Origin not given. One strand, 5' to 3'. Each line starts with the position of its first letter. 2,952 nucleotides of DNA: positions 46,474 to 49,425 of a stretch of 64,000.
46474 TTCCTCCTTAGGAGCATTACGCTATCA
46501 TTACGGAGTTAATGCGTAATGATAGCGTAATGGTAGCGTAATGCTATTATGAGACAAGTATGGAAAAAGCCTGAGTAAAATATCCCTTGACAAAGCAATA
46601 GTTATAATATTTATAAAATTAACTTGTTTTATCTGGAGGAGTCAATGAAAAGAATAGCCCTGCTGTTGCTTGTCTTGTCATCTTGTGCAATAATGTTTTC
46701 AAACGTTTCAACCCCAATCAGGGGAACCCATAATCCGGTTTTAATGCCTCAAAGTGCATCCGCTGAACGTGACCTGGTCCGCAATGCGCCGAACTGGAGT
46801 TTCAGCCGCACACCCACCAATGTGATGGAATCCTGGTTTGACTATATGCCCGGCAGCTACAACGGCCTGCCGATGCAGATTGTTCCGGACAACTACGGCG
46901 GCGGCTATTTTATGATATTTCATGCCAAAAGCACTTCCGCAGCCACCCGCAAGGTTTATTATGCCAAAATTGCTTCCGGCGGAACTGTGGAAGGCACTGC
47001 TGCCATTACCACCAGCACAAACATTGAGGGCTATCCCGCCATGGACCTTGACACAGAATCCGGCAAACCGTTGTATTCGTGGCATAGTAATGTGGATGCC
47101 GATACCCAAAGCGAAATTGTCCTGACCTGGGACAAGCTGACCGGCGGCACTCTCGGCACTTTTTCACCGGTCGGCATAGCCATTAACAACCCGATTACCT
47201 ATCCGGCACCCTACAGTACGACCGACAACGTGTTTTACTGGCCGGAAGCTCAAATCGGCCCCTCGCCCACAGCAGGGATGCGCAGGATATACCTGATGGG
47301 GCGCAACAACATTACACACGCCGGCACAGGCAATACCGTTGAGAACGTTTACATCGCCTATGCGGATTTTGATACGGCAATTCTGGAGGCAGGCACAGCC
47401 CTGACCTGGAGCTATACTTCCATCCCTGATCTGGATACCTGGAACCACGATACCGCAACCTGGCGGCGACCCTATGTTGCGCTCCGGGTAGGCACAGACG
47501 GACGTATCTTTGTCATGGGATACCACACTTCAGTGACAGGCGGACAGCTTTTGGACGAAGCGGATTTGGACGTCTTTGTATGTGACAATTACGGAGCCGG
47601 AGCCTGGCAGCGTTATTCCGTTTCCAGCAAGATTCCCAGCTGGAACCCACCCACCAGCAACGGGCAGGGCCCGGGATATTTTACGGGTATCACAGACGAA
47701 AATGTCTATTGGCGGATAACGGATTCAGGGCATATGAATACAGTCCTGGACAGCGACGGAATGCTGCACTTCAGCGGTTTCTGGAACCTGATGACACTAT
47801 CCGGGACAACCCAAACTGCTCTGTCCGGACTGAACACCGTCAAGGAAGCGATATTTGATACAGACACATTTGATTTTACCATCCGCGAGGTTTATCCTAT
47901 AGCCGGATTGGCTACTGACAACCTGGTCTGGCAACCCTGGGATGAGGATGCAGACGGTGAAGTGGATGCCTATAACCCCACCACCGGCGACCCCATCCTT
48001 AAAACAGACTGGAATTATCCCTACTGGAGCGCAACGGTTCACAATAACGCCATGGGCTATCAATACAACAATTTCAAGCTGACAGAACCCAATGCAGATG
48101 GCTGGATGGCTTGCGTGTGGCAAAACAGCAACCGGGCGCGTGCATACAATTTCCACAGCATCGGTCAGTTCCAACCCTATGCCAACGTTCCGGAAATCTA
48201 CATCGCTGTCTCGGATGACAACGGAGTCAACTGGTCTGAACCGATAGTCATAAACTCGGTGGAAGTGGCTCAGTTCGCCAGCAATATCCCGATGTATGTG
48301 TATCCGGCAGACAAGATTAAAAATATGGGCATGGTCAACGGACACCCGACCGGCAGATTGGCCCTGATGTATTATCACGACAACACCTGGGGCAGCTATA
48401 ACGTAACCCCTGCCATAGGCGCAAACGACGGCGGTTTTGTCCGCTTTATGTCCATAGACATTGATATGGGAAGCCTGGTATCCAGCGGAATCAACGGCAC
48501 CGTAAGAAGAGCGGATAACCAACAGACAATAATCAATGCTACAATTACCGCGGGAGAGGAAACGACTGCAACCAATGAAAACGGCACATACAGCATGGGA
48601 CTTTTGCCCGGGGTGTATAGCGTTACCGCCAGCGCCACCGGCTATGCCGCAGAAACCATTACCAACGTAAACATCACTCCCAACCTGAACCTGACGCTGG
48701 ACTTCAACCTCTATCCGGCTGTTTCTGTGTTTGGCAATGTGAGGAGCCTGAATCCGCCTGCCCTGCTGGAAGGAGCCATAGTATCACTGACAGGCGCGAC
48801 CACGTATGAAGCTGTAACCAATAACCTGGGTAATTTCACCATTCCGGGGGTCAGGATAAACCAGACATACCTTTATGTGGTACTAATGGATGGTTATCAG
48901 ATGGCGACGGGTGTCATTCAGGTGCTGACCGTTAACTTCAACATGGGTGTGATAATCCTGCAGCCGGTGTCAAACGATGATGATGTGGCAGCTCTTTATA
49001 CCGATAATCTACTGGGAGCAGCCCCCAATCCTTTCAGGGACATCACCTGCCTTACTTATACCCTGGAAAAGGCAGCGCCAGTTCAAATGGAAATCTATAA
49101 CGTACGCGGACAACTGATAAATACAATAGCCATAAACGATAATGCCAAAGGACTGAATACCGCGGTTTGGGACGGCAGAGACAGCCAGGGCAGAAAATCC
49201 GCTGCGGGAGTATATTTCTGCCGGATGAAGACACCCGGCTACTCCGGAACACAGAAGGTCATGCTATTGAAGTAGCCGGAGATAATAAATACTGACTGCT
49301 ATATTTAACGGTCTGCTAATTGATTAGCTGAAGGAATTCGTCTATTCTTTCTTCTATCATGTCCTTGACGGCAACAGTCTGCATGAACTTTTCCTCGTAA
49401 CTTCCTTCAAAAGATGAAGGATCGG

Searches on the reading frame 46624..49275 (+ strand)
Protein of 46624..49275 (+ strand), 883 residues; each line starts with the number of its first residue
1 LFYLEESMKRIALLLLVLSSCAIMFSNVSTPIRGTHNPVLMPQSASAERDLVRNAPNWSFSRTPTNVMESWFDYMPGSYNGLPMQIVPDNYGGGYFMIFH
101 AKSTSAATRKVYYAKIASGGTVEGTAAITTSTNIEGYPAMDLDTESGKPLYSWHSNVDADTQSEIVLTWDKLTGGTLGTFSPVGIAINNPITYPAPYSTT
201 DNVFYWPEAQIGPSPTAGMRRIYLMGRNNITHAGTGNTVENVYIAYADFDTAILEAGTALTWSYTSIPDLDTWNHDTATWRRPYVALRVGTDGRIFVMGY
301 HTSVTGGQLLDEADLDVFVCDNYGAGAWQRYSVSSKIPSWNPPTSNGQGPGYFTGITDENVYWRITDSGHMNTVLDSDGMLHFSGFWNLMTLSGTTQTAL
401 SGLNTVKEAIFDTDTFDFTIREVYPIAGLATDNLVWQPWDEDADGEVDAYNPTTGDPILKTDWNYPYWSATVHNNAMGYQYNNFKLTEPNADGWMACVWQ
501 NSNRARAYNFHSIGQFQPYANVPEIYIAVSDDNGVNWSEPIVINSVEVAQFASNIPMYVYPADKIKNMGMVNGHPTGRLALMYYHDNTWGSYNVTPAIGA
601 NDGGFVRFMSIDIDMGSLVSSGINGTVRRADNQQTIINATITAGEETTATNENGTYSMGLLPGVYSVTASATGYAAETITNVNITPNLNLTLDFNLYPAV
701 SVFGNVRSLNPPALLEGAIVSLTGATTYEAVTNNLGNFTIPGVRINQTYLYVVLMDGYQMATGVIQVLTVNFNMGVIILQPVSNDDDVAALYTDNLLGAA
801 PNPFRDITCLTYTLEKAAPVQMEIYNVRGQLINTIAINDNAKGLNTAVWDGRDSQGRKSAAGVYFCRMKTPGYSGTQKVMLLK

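Call 29: search_protein_families(library=pfam, proteins=[window:46624-49275:+], max_evalue=0.001)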
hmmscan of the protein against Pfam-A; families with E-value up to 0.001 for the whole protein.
window:46624-49275:+ (883 aa): 4 families
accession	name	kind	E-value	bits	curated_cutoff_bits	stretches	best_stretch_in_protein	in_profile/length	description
PF13620.12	CarboxypepD_reg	-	2.3e-21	76.4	32.3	2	623-696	2-81/82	Carboxypeptidase regulatory-like domain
PF13715.12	CarbopepD_reg_2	-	2.2e-10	40.9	32.2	1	623-697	1-77/88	CarboxypepD_reg-like domain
PF13860.13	FlgD_ig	-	3.4e-10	40.2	27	1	811-868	15-73/79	FlgD Ig-like domain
PF18962.6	Por_Secre_tail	-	0.00032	21.4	27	0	801-880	3-74/75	Secretion system C-terminal sorting domain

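Call 55: search_protein_families(library=ncbifam, proteins=[window:46624-49275:+], max_evalue=1)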
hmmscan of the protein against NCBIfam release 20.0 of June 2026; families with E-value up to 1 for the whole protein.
window:46624-49275:+ (883 aa): 8 families
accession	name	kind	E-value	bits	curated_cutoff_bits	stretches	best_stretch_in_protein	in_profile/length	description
TIGR04183.1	Por_Secre_tail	domain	3.2e-10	39.9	23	1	800-880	2-70/72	T9SS type A sorting domain-containing protein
NF005176.1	PRK06655.1-1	equivalog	7.5e-07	29.3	230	1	815-871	94-150/197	flagellar hook assembly protein FlgD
NF033707.1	T9SS_sortase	equivalog_domain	8.1e-07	27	420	1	799-869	1001-1076/1095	type IX secretion system sortase PorU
NF009452.0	PRK12812.1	equivalog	5e-06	26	258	1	819-875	153-211/289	flagellar basal body rod modification protein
NF009277.0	PRK12634.1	equivalog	0.002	18.2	333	1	816-865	120-169/221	flagellar basal body rod modification protein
NF009276.0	PRK12633.1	equivalog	0.0036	17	383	1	805-867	115-178/234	flagellar basal body rod modification protein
NF052323.1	T9SSA_dep_M6i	equivalog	0.0038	15.2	600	1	801-879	962-1034/1043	T9SS-dependent M6-like inactivated metalloprotease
NF004496.1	PRK05842.1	equivalog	0.032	13.5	250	1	821-867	169-217/271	flagellar hook assembly protein FlgD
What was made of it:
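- Checked: ORF 46624-49275 does have one (TIGR04183, 39.9 bits; call 55).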
